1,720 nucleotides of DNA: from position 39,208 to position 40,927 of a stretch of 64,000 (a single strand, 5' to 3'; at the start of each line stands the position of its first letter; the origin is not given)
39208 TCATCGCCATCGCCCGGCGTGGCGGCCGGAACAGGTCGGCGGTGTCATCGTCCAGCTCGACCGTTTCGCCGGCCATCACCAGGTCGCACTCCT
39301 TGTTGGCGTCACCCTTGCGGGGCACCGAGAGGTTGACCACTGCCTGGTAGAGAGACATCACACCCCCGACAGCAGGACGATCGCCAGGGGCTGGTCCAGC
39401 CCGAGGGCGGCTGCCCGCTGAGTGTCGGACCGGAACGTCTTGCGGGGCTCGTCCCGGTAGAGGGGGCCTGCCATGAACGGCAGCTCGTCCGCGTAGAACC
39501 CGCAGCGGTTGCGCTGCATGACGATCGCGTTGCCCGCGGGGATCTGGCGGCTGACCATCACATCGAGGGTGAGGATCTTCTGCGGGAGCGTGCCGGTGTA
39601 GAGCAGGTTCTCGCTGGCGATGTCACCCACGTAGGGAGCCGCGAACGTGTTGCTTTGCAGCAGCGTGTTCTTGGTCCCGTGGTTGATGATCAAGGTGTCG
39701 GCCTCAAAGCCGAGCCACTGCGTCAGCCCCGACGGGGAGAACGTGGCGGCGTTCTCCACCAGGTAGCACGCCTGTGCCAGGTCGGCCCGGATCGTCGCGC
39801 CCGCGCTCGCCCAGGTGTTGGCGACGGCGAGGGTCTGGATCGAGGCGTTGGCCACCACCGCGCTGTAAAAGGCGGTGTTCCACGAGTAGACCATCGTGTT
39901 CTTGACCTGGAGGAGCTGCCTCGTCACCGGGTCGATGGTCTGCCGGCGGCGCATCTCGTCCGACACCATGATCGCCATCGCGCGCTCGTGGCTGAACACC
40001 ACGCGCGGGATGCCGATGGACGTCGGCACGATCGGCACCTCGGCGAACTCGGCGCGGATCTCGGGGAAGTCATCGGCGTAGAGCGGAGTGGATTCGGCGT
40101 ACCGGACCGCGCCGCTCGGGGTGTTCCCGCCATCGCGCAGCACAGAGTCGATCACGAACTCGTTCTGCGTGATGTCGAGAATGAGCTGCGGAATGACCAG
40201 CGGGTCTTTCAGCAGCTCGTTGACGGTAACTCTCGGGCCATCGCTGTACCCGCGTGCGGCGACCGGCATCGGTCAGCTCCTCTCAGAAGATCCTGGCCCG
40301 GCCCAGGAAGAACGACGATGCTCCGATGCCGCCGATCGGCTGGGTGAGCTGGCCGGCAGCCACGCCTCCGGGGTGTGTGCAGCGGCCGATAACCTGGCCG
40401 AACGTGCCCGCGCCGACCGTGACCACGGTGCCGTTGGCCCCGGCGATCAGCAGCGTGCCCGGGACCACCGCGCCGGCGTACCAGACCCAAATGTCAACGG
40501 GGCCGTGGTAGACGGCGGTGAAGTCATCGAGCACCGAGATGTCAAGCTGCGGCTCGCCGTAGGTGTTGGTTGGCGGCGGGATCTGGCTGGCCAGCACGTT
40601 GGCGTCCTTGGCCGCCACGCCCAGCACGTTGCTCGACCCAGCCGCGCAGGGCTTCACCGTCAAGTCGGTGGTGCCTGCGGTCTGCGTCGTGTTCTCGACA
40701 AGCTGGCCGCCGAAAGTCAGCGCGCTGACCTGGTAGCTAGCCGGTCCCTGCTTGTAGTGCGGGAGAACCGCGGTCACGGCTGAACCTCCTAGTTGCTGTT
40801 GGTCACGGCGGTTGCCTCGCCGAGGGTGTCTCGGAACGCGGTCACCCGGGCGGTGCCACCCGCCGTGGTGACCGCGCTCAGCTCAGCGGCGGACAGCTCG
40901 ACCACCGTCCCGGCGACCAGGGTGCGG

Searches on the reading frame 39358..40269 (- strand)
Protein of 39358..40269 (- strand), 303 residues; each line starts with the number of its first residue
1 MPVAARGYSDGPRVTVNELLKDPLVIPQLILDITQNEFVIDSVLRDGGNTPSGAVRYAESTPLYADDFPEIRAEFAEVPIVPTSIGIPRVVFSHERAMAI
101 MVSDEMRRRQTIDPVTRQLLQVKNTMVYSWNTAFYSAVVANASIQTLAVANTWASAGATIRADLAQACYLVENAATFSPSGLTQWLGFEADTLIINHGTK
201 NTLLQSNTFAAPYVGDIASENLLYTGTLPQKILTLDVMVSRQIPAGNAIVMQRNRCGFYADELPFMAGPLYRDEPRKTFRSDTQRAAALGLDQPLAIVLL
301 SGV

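Call 15: search_protein_families(library=phrogs, proteins=[window:39358-40269:-], max_evalue=0.001)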
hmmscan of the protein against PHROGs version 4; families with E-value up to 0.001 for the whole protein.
window:39358-40269:- (303 aa): 1 family
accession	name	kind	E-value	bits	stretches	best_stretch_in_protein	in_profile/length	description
phrog_1650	-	head and packaging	1.2e-70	239.3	1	7-303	11-298/300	major head protein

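Call 16: search_protein_families(library=pfam, proteins=[window:39358-40269:-], max_evalue=0.001)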
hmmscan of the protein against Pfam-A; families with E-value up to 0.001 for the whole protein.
window:39358-40269:- (303 aa): 1 family
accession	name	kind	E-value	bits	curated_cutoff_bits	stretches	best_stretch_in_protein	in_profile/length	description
PF25209.1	Phage_capsid_4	-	1.4e-06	29.2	27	1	54-258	40-215/262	Phage capsid protein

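Call 84: search_dna_similar(query=window:39358-40269:-, collection=phages, mode=protein, max_rows=12)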
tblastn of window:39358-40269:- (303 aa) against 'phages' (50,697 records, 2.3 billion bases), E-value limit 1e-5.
Records with a match: 193; places in all: 193; records where one place covers at least 80% of the query: 193.
Best place of each record, by identity: <60% 193.
By first word of the organism name: Gordonia 99; Mycobacterium 34; Corynebacterium 21; Arthrobacter 21; Streptomyces 11; Rhodococcus 6; Microcystis 1.
By host as written in the record: Gordonia terrae 3612 79; Arthrobacter sp. ATCC 21022 17; Corynebacterium xerosis 14; Streptomyces griseus ATCC 10137 10; Mycobacterium smegmatis mc#155 9; Mycobacterium smegmatis mc2 155 9; Gordonia terrae CAG3 7; Mycobacterium smegmatis mc2155 4; and 28 more.
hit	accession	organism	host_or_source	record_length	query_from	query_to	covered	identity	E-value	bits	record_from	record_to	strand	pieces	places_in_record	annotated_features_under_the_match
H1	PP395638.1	Microcystis phage Mwe-JY05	Microcystis wesenbergii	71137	11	303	97%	41.4%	6e-65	226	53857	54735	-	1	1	major capsid protein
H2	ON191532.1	Rhodococcus phage Mbo4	Rhodococcus opacus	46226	9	303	97%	35.1%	4e-52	189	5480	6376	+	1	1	major capsid protein | ribosome_binding_site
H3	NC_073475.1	Rhodococcus phage Mbo4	Rhodococcus opacus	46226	9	303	97%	35.1%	4e-52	189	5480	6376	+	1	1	major capsid protein | ribosome_binding_site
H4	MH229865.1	Streptomyces phage LazerLemon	Streptomyces griseus ATCC 10137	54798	10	303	97%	35.2%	2e-47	175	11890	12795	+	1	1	15: major capsid protein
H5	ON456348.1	Streptomyces phage Marky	Streptomyces griseus ATCC 10137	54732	10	303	97%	34.9%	2e-46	172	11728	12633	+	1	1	16: major capsid protein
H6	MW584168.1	Mycobacterium phage prophi58-1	Mycobacterium abscessus GD58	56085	9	303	97%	34.7%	7e-54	194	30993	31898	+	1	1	54: major capsid protein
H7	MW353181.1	Mycobacterium phage phiT46-1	Mycobacterium abscessus strain BWH-C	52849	9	303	97%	34.7%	8e-54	194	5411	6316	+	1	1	6: major capsid protein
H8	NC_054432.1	Mycobacterium phage phiT46-1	Mycobacterium abscessus strain BWH-C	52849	9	303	97%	34.7%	8e-54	194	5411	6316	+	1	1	6: major head protein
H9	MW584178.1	Mycobacterium phage prophiGD21-3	Mycobacterium abscessus GD21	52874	9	303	97%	34.7%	8e-54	194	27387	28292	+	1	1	49: major capsid protein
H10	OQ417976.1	Mycobacterium phage prophiT46-1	Mycobacterium abscessus T46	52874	9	303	97%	34.7%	8e-54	194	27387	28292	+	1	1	49: major capsid protein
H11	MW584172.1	Mycobacterium phage prophiGD24-2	Mycobacterium abscessus GD24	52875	9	303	97%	34.7%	8e-54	194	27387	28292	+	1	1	49: major capsid protein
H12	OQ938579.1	Streptomyces phage Bogota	Streptomyces griseus ATCC 10137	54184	10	303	97%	34.5%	6e-46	171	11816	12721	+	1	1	16: major capsid protein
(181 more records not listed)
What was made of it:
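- Tried and rejected: A protein search with the capsid gene gave at most 41% identity (call 84).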

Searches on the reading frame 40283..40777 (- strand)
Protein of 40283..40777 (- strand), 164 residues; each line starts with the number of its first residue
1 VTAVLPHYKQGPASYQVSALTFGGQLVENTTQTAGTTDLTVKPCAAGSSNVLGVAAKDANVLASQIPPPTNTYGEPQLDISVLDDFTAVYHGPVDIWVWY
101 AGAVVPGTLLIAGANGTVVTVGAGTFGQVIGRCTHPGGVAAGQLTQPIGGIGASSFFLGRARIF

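Call 15: search_protein_families(library=phrogs, proteins=[window:40283-40777:-], max_evalue=0.001)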
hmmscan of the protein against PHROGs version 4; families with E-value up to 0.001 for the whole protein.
window:40283-40777:- (164 aa): 1 family
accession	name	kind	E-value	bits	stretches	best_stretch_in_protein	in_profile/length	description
phrog_673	-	head and packaging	6.6e-09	37.1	1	13-143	22-122/260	head scaffolding protein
